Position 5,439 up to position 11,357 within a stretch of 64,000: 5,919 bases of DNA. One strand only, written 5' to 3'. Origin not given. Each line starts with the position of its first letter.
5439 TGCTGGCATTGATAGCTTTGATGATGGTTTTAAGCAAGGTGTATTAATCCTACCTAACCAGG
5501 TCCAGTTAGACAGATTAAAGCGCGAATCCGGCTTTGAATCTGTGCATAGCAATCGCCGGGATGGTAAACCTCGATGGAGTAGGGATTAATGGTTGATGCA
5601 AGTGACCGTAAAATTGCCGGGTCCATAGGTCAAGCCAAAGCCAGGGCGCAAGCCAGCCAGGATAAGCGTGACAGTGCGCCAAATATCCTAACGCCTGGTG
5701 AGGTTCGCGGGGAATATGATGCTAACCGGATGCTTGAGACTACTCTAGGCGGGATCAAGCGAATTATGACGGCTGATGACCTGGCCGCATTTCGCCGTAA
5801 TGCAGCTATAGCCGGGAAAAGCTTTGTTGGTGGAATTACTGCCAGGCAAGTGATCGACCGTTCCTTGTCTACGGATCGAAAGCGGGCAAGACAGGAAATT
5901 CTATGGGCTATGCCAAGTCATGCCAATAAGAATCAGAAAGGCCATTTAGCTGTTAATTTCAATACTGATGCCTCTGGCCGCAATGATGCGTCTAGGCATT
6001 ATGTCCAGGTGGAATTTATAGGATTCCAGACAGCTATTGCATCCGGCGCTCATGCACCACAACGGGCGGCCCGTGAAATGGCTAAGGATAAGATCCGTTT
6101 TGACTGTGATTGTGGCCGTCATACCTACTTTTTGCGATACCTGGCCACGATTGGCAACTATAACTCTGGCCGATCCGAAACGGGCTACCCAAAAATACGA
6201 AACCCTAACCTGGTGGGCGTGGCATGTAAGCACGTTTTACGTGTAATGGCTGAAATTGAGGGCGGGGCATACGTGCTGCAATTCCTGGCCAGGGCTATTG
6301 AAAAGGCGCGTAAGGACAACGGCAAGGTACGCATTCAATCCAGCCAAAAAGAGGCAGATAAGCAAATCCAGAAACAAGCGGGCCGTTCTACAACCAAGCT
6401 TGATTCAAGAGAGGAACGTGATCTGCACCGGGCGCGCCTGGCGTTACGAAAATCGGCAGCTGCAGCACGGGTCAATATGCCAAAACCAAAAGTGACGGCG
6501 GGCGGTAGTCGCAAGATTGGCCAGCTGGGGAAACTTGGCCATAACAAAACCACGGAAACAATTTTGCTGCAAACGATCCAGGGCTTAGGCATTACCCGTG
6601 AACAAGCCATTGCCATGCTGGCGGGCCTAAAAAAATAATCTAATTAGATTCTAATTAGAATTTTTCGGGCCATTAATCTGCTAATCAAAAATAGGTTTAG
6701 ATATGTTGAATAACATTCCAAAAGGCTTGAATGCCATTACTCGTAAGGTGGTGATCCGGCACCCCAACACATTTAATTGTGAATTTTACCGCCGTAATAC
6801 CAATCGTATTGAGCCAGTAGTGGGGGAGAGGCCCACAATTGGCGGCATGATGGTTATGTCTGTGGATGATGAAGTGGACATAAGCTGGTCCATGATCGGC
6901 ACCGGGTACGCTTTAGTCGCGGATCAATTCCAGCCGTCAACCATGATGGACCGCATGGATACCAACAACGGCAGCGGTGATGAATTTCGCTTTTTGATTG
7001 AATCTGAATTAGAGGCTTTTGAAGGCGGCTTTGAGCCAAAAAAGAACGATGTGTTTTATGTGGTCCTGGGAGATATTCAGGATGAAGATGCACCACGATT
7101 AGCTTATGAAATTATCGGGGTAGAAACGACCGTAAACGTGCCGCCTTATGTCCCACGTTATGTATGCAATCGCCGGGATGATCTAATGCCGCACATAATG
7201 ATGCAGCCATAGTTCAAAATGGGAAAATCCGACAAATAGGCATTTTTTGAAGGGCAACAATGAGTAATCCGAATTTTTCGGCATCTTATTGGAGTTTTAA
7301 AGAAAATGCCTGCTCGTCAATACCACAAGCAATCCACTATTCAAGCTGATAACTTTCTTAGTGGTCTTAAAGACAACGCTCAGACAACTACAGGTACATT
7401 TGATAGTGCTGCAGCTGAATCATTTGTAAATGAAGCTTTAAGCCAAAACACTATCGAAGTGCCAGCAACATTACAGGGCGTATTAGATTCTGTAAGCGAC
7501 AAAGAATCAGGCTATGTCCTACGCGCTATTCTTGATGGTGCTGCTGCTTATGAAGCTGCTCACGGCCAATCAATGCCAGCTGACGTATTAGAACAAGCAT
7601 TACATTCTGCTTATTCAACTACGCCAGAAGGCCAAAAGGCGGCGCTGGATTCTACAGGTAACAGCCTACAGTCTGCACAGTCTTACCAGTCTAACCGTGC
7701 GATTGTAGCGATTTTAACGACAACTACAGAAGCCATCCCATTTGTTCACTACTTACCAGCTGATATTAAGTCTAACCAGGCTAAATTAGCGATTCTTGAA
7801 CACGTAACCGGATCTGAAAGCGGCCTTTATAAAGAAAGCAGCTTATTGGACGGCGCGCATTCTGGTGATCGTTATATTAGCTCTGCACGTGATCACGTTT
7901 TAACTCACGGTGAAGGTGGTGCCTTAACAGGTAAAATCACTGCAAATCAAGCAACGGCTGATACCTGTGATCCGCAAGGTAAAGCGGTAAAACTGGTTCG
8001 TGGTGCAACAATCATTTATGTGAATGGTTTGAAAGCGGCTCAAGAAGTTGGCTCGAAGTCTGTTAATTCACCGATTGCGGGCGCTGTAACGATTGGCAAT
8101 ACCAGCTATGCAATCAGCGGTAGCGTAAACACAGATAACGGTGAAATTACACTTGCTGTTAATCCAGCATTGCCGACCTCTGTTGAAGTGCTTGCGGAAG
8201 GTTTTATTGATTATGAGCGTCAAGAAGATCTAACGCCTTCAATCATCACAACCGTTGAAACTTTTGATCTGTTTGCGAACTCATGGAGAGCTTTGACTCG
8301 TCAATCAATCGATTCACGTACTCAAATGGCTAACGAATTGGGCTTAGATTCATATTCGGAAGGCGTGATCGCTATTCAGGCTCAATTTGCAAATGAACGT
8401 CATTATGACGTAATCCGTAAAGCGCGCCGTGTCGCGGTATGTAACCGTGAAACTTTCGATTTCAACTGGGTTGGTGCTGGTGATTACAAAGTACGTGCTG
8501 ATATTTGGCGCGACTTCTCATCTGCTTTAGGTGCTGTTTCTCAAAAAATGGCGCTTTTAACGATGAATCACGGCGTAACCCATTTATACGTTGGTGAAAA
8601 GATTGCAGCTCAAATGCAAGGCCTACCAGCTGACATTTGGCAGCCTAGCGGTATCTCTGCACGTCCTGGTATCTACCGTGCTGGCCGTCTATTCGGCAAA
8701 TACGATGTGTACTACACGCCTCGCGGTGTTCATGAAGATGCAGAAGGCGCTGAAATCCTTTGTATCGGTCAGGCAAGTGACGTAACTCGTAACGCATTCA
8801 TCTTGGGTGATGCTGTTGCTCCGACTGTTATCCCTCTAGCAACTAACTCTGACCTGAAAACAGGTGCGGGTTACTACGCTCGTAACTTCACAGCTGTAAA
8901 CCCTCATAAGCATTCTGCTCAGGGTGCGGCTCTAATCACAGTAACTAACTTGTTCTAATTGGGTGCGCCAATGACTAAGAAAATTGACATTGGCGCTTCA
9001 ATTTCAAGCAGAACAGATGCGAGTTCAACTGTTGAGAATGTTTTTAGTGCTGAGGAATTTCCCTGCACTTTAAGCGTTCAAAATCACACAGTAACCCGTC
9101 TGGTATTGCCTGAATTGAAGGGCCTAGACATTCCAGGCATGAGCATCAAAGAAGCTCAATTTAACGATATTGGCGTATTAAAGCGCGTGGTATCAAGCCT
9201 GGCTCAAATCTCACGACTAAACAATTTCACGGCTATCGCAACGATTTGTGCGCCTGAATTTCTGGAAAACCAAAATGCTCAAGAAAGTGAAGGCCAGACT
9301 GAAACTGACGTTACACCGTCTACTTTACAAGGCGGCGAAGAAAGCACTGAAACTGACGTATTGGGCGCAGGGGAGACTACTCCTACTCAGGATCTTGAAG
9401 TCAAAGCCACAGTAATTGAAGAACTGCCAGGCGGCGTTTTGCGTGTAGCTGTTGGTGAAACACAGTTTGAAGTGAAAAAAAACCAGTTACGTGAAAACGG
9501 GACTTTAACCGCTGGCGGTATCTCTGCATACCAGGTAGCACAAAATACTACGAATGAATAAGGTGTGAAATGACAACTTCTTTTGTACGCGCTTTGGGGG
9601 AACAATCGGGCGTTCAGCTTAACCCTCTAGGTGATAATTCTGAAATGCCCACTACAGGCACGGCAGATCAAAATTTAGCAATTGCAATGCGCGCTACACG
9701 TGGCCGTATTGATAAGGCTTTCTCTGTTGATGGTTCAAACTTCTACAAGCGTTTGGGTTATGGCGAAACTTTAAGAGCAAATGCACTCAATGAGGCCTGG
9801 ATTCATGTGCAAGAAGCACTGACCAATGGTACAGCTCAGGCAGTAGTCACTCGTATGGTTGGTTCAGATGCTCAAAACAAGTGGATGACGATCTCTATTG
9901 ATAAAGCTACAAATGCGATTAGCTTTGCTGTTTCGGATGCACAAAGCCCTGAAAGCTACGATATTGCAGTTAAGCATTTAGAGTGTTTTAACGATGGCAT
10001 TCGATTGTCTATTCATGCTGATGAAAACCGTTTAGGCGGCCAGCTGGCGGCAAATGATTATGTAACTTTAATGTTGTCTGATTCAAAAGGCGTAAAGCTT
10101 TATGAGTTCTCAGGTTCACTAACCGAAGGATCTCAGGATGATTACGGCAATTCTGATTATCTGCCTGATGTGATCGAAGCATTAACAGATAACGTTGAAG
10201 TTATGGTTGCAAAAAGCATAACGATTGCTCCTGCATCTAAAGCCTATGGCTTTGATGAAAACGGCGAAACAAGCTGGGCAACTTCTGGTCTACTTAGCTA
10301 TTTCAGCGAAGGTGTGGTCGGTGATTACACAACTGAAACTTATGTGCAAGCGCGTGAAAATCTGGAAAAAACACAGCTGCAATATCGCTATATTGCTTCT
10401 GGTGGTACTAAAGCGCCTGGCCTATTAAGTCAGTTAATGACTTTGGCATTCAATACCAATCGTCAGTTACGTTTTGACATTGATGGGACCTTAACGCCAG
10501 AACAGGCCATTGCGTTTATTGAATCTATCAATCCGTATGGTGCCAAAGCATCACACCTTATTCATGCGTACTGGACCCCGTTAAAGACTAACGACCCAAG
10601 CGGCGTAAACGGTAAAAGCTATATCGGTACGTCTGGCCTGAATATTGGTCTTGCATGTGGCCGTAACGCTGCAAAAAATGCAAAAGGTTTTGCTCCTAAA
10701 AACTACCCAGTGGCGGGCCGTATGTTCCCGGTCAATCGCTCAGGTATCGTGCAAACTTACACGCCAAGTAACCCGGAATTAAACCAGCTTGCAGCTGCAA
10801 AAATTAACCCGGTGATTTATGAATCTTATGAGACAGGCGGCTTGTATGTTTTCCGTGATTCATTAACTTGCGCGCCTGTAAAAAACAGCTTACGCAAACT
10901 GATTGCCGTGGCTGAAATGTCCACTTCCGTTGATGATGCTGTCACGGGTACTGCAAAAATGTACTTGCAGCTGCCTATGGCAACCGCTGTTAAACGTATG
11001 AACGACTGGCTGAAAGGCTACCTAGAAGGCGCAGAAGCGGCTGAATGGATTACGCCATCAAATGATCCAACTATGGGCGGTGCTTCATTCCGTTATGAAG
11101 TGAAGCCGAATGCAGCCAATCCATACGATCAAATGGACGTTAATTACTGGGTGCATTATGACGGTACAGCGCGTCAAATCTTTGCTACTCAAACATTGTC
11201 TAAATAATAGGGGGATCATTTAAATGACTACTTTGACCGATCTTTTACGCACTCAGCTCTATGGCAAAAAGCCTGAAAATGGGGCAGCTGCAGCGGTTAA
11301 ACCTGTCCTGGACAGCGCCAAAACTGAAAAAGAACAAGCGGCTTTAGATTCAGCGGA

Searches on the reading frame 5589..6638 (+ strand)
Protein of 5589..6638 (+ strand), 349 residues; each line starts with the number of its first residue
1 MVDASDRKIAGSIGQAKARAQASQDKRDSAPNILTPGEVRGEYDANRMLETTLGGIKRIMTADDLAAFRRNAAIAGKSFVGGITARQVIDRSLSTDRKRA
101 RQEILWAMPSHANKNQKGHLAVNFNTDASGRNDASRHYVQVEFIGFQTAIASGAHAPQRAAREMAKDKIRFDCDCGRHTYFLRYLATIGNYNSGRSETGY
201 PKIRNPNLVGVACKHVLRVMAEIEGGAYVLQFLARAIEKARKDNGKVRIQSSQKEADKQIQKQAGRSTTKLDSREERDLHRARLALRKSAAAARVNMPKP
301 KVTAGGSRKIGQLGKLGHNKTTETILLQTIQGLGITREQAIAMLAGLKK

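Call 43: search_protein_families(library=phrogs, proteins=[window:5589-6638:+], max_evalue=0.00001)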
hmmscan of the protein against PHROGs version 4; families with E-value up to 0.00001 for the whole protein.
window:5589-6638:+ (349 aa): 2 families
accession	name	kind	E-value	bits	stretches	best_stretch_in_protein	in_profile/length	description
phrog_4315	-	unknown function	1e-108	364.8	1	2-348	33-367/370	-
phrog_1722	-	tail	5.8e-35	122.2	1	21-288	32-313/410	tail protein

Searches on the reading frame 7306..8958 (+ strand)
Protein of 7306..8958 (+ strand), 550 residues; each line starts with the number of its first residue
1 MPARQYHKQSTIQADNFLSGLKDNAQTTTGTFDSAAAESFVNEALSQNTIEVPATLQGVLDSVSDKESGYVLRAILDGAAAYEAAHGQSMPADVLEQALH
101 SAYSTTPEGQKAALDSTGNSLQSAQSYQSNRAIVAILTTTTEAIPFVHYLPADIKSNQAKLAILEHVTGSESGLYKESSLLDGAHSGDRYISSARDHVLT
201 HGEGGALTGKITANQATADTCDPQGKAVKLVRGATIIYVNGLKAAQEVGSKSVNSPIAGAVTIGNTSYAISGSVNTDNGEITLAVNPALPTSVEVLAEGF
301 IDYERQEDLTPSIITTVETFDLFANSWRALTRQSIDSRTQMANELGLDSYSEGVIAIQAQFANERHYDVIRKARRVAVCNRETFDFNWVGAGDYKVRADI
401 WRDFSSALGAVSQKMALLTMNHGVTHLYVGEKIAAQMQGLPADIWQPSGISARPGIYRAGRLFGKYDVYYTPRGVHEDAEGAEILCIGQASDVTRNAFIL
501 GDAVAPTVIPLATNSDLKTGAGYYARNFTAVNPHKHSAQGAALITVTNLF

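Call 43: search_protein_families(library=phrogs, proteins=[window:7306-8958:+], max_evalue=0.00001)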
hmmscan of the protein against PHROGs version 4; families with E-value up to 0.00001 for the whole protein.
window:7306-8958:+ (550 aa): 1 family
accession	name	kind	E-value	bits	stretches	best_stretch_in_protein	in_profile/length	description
phrog_1014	-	unknown function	3.3e-155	518.9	1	7-549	9-560/567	-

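Call 93: search_solved_structures(query=window:7306-8958:+, max_evalue=0.01)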
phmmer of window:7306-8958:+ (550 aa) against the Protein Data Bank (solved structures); distinct sequences matched with E-value up to 0.01: 1.
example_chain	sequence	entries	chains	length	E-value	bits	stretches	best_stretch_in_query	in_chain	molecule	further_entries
9ukm_A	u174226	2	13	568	7.8e-18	67.8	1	50-506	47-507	Gp23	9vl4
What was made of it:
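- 7306..8958 (+): Context: major capsid protein, homologue of P1 gp23, the shell to which DarA-Hdf pairs bind in P1. PDB 9ukm_A Gp23 E 7.8e-18 over residues 50-506 (call 93).
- The capsid protein here is a gp23 homologue (call 93).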

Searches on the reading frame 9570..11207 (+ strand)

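Call 43: search_protein_families(library=phrogs, proteins=[window:9570-11207:+], max_evalue=0.00001)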
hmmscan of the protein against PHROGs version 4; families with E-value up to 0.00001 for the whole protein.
window:9570-11207:+ (545 aa): 2 families
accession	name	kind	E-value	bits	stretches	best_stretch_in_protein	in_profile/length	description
phrog_1036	-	tail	3.3e-157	525.8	1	1-545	1-531/531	tail sheath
phrog_14345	-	unknown function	2.9e-07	31.5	1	7-130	6-120/332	-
